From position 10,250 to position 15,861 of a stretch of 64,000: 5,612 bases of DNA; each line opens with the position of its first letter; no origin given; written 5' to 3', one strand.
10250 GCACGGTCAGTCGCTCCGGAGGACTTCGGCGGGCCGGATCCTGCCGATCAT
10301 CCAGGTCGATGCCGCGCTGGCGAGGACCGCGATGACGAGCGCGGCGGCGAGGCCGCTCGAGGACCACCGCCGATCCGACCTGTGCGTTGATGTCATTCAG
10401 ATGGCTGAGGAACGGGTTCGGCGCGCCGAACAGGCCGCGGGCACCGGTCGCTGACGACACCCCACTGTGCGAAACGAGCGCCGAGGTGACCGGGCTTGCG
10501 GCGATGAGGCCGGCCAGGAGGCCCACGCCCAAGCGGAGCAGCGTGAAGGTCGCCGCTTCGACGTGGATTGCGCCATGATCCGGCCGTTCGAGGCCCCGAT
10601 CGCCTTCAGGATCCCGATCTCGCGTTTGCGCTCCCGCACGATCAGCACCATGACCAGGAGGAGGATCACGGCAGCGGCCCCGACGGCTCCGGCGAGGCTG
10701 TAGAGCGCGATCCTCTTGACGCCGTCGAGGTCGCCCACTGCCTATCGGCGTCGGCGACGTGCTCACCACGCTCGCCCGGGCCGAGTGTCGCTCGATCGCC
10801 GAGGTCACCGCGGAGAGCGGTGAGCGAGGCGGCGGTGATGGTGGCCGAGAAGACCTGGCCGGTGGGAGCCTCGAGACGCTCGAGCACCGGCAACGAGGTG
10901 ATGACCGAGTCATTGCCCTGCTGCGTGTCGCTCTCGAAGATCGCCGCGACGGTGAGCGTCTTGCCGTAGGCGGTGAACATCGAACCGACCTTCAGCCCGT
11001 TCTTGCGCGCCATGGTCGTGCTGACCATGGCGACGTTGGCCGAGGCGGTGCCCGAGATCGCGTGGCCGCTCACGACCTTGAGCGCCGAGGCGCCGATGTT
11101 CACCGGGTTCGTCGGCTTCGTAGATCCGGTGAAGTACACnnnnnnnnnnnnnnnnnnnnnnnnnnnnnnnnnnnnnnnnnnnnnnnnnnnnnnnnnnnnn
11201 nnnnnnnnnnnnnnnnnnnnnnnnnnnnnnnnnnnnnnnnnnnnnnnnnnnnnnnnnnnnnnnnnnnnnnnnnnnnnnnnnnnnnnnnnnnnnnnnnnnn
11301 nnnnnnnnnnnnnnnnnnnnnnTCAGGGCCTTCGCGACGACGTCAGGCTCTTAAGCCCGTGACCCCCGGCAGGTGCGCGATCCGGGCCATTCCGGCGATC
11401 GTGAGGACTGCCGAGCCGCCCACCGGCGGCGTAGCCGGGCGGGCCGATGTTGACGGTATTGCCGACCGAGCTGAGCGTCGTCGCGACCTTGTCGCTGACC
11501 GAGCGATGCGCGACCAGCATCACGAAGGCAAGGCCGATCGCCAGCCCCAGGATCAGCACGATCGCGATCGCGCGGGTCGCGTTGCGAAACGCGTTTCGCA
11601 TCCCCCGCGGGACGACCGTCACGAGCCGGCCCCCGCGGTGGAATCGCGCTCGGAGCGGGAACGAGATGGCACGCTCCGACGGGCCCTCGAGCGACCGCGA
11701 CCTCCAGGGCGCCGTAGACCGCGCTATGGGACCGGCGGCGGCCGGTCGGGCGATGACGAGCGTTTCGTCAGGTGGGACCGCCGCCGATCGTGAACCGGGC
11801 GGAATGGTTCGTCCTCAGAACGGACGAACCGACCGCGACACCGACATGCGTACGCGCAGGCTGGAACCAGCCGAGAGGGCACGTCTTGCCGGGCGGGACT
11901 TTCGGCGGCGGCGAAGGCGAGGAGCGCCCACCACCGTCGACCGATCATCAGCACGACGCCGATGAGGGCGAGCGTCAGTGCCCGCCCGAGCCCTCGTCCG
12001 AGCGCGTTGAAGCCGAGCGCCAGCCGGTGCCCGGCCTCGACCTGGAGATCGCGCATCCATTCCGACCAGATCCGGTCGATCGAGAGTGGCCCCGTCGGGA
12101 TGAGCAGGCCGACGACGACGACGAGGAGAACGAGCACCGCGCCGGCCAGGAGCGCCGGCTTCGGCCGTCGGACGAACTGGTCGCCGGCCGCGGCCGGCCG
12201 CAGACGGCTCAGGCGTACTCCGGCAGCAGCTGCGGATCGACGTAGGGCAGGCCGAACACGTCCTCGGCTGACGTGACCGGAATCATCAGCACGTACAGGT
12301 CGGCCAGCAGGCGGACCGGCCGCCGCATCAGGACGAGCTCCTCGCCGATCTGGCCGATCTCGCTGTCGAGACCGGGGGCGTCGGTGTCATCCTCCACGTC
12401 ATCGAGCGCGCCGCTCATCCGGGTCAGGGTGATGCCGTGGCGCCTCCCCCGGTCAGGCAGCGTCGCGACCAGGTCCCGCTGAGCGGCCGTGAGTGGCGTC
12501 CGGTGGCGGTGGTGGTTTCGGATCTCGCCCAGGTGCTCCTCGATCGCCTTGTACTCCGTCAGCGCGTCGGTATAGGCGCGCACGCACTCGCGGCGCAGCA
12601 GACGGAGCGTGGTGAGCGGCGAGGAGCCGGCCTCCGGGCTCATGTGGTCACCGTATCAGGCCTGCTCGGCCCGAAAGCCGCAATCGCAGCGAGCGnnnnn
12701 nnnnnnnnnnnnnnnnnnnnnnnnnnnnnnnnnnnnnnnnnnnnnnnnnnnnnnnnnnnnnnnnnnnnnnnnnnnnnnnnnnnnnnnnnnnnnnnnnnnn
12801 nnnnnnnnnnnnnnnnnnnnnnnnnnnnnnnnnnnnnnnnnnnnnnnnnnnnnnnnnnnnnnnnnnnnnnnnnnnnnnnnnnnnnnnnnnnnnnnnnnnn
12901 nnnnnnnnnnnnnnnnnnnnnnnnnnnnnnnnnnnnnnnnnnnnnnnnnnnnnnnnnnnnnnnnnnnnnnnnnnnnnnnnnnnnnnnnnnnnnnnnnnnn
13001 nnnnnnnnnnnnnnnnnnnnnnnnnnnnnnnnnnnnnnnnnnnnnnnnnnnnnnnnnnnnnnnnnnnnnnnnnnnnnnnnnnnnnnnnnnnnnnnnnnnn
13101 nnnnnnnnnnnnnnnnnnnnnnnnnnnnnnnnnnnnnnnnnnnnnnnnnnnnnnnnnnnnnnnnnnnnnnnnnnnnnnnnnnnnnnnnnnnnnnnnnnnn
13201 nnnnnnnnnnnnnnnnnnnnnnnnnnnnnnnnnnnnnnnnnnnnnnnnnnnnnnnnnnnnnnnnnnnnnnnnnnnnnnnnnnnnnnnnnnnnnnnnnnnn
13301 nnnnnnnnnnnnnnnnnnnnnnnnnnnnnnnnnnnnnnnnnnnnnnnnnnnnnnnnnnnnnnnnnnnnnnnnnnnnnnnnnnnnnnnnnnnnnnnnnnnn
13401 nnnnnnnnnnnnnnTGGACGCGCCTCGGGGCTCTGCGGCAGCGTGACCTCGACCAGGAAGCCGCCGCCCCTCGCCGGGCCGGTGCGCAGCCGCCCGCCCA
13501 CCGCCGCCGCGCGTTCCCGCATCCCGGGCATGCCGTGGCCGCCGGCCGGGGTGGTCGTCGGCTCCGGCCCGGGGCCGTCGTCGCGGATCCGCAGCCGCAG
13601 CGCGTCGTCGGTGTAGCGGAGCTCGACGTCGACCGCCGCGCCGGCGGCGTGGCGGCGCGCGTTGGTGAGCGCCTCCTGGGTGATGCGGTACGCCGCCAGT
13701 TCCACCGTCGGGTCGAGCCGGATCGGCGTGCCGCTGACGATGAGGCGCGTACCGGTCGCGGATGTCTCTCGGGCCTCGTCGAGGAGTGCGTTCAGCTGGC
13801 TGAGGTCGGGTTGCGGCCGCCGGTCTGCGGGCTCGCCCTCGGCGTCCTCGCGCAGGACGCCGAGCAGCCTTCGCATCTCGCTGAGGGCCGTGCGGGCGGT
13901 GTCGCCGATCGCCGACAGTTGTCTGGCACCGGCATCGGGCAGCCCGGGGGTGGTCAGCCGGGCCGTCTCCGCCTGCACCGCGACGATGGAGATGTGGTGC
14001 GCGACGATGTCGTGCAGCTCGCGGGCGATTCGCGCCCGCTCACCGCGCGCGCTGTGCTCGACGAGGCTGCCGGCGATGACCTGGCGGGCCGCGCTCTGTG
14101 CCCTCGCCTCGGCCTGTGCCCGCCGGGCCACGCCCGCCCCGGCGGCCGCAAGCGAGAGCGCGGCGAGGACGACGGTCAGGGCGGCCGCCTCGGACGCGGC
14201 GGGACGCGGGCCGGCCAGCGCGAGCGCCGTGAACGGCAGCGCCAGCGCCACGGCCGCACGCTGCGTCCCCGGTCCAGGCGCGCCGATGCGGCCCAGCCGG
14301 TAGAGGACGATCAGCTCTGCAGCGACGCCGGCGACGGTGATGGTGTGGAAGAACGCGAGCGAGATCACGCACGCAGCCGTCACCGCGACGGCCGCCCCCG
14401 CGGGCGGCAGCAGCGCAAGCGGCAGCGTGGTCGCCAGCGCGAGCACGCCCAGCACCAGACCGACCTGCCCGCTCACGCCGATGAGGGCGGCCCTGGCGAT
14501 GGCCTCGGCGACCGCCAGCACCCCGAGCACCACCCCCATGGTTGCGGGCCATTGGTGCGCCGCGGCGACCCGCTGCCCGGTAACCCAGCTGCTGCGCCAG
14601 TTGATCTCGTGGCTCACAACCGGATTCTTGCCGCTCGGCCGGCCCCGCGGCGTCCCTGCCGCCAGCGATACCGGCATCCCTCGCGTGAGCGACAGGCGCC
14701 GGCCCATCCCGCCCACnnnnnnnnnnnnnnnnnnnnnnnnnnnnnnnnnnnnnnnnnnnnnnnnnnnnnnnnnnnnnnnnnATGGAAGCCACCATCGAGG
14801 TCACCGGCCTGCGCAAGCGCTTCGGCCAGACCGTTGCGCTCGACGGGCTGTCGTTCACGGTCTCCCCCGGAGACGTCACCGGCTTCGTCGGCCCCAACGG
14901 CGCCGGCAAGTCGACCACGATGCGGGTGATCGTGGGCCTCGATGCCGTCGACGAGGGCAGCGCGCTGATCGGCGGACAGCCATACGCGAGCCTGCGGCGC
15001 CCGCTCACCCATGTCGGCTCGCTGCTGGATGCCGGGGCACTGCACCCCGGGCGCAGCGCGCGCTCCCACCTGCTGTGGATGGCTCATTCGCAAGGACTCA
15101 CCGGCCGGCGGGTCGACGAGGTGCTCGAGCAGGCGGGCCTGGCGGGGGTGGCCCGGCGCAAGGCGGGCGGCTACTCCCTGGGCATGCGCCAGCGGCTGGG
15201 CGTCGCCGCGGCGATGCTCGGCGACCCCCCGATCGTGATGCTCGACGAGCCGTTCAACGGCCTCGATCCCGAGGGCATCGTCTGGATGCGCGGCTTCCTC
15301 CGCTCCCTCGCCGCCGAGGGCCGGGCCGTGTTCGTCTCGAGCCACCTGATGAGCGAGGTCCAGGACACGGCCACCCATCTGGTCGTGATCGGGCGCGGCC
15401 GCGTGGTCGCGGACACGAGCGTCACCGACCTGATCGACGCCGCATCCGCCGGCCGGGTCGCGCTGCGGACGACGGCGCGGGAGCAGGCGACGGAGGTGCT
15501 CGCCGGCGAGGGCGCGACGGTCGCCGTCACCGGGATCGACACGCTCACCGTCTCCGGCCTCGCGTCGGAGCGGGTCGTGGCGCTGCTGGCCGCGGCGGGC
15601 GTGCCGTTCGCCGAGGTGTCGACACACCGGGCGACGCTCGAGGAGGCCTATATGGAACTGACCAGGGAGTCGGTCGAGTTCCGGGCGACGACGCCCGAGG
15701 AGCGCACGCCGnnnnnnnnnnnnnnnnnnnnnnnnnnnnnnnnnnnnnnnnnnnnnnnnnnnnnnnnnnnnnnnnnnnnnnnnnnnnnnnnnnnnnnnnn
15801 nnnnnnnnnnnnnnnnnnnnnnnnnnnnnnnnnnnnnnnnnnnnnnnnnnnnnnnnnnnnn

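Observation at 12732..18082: ABC-2 permease with a ~300-aa extracytoplasmic jelly-roll-like insertion, paired with a HisKA_3/NarL two-component system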

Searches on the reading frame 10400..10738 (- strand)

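Call 56: search_protein_families(library=pfam, proteins=[window:10400-10738:-], max_evalue=0.01)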
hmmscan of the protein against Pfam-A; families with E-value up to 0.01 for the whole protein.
window:10400-10738:- (113 aa): 1 family
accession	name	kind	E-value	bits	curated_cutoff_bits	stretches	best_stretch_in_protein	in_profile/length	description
PF02687.27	FtsX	-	7.4e-09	36.1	25.5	1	17-57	6-46/120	FtsX-like permease C-terminal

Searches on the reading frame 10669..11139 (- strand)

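Call 56: search_protein_families(library=pfam, proteins=[window:10669-11139:-], max_evalue=0.01)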
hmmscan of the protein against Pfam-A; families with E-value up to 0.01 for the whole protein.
window:10669-11139:- (157 aa): 2 families
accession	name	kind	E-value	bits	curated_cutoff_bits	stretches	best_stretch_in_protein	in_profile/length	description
PF12704.14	MacB_PCD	-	1.8e-05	25.6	27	1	17-103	100-191/207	MacB-like periplasmic core domain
PF02359.24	CDC48_N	-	0.0057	17.3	35.1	1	31-80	11-61/85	Cell division protein 48 (CDC48), N-terminal domain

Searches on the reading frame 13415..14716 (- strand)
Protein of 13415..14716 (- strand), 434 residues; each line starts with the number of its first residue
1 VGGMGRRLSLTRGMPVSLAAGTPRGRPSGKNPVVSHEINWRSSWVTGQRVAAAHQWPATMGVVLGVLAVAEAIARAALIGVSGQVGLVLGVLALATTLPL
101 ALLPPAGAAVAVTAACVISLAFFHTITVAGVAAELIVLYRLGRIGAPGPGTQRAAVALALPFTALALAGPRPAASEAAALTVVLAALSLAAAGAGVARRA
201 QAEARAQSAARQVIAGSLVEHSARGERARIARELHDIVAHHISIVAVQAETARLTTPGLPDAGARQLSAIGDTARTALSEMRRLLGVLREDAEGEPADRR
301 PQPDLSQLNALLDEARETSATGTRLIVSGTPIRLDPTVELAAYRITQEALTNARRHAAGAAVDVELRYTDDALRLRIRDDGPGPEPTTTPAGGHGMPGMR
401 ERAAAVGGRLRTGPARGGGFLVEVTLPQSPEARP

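Call 6: search_protein_families(library=pfam, proteins=[window:13415-14716:-], max_evalue=1)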
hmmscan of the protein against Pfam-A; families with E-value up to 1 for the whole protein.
window:13415-14716:- (434 aa): 3 families
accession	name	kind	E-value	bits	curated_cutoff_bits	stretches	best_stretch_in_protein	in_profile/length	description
PF07730.19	HisKA_3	-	2.9e-19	69.8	24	1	226-292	1-67/68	Histidine kinase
PF02518.31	HATPase_c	-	2.7e-11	44.3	26.4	1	339-429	3-110/111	Histidine kinase-, DNA gyrase B-, and HSP90-like ATPase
PF13581.12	HATPase_c_2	-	9.9e-07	29.3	27.4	1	346-393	36-88/127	Histidine kinase-like ATPase domain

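Call 7: search_protein_families(library=ncbifam, proteins=[window:13415-14716:-], max_evalue=1)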
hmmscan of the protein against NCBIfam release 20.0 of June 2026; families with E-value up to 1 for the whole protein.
window:13415-14716:- (434 aa): 10 families
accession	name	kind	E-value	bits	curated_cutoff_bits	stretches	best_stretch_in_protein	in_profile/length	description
NF008649.0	PRK11644.1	equivalog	4.9e-23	81.7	408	1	152-428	226-496/499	signal transduction histidine-protein kinase/phosphatase UhpB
NF047786.1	his_kin_MadS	equivalog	1.9e-21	76.7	500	1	220-427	224-434/434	MadS family sensor histidine kinase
NF008184.0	PRK10935.1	equivalog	2.6e-21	75.9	553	1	226-431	363-562/565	nitrate/nitrite two-component system sensor histidine kinase NarQ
NF052443.1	SensHisKinMctS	equivalog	8.9e-21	73.7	700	1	222-430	246-450/457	two-component system sensor histidine kinase MctS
NF007896.0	PRK10600.1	equivalog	1.4e-17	63.6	578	1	226-426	390-583/598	nitrate/nitrite two-component system sensor histidine kinase NarX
NF052531.1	Strep_LiaS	equivalog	1.8e-14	53.7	450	1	223-427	129-326/328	envelope stress sensor histidine kinase LiaS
NF007898.0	PRK10604.1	equivalog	0.0041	16.3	478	1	344-386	322-363/433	two-component system sensor histidine kinase RstB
TIGR01925.2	spIIAB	equivalog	0.1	12.5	135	1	320-383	14-83/137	anti-sigma F factor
NF007004.0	PRK09467.1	equivalog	0.13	11.1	415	1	304-386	295-378/440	two-component system sensor histidine kinase EnvZ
NF008298.1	PRK11086.1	subfamily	0.21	10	520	1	352-386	437-471/529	DcuS/MalK family sensor histidine kinase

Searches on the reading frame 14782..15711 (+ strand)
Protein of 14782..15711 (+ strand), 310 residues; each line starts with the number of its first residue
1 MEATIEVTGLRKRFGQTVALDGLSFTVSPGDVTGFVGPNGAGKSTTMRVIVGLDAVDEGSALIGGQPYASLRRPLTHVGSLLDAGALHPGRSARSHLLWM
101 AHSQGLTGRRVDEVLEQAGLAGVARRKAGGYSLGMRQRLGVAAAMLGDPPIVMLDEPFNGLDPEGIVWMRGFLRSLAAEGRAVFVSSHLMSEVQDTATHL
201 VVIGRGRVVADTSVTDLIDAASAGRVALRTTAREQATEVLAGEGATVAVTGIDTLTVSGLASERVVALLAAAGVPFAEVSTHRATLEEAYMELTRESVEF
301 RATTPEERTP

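Call 6: search_protein_families(library=pfam, proteins=[window:14782-15711:+], max_evalue=1)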
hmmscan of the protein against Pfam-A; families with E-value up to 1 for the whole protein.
window:14782-15711:+ (310 aa): 10 families
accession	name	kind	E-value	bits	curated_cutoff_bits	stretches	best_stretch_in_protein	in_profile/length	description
PF00005.33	ABC_tran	-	3.2e-25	89.8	25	1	20-159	1-137/137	ABC transporter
PF13304.12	AAA_21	-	6.5e-13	49.8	27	2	130-189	237-299/304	AAA domain, putative AbiEii toxin, Type IV TA system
PF13514.12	AAA_27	-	0.013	15.5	22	1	21-51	17-47/206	AAA domain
PF13555.12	AAA_29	-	0.016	15.4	27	1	21-47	13-39/61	P-loop containing region of AAA domain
PF13604.12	AAA_30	-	0.031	14.5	27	1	26-53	14-41/191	AAA domain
PF13476.12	AAA_23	-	0.034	15.2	27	1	27-48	17-37/201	AAA domain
PF00677.23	Lum_binding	-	0.056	13.9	27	0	14-31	37-52/86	Lumazine binding domain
PF13558.12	SbcC_Walker_B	-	0.1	13.3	27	1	136-173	51-88/90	SbcC/RAD50-like, Walker B motif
PF02463.25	SMC_N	-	0.18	11.6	40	0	31-50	25-44/220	RecF/RecN/SMC N terminal domain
PF13175.12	AAA_15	-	0.32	11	32.1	1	32-50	25-43/374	AAA ATPase domain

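Call 7: search_protein_families(library=ncbifam, proteins=[window:14782-15711:+], max_evalue=1)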
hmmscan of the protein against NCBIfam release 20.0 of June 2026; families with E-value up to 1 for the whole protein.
window:14782-15711:+ (310 aa): 188 families (the best 25 are shown)
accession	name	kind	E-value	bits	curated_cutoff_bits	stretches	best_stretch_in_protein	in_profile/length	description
TIGR03740.1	galliderm_ABC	subfamily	8.5e-51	172.8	309.75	1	6-213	2-207/223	lantibiotic protection ABC transporter ATP-binding subunit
TIGR03522.1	GldA_ABC_ATP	equivalog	1.4e-46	159.3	402.6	1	4-293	2-300/301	gliding motility-associated ABC transporter ATP-binding subunit GldA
TIGR01188.1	drrA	subfamily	5.5e-44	150.7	312.45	1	12-294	1-301/302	daunorubicin resistance ABC transporter, ATP-binding protein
NF010060.0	PRK13537.1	equivalog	7.2e-41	140.1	521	1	2-267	13-283/314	nodulation factor ABC transporter ATP-binding protein NodI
NF010059.0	PRK13536.1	equivalog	7.5e-38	130.1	549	1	3-266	42-310/342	nodulation factor ABC transporter ATP-binding protein NodI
TIGR01288.1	nodI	equivalog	9.8e-38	129.9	424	1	3-294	3-297/303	nodulation factor ABC transporter ATP-binding protein NodI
NF033858.1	ABC2_perm_RbbA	equivalog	6.6e-35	120.3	1050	1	3-222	265-489/909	ribosome-associated ATPase/putative transporter RbbA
TIGR03864.1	PQQ_ABC_ATP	hypoth_equivalog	1.2e-34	119.9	302.25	1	5-223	2-225/236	ABC transporter, ATP-binding subunit, PQQ-dependent alcohol dehydrogenase system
TIGR04406.1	LPS_export_lptB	equivalog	5.8e-30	104.3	240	1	5-227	2-232/239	LPS export ABC transporter ATP-binding protein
TIGR00968.1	3a0106s01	subfamily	2e-29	102.8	342.75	1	5-222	1-223/237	sulfate ABC transporter ATP-binding protein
TIGR03771.1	anch_rpt_ABC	equivalog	4.5e-28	98.5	268.8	1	26-221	2-203/223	anchored repeat-type ABC transporter ATP-binding subunit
NF000106.1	40850658_otr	exception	1.9e-27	96.3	750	1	4-255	13-265/351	oxytetracycline efflux ABC transporter Otr(C) ATP-binding subunit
TIGR03411.1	urea_trans_UrtD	equivalog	3.7e-26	92.3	304.1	2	102-216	115-228/242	urea ABC transporter ATP-binding protein UrtD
TIGR01189.1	ccmA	equivalog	3.7e-26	92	131.6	1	8-195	4-192/198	heme ABC exporter ATP-binding protein CcmA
TIGR03873.1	F420-0_ABC_ATP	hypoth_equivalog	9.2e-26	90.6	372.4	2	110-218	117-225/256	putative F420-0 ABC transporter ATP-binding protein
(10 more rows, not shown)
